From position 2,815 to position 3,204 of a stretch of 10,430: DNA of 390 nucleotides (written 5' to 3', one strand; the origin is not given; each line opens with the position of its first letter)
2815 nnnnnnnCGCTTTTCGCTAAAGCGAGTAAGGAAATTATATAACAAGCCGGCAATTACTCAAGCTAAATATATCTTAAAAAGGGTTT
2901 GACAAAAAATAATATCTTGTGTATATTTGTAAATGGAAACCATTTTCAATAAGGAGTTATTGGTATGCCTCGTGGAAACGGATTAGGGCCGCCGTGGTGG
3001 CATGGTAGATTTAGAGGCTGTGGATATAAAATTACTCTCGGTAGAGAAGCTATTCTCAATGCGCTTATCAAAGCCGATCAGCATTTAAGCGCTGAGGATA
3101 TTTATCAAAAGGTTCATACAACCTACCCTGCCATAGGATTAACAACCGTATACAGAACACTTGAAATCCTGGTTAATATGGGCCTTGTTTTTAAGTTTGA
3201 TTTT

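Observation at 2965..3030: The regulator and both DUF5320 proteins share one N-terminal motif, MP(R/G)G(D/N)G(T/L)GP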

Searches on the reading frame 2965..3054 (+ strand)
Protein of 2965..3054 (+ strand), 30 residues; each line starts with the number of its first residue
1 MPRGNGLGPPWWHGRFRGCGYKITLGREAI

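Call 15: search_protein_families(library=pfam, proteins=[window:2965-3054:+], max_evalue=10)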
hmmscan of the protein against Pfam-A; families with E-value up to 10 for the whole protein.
seq(30 aa): 0 families
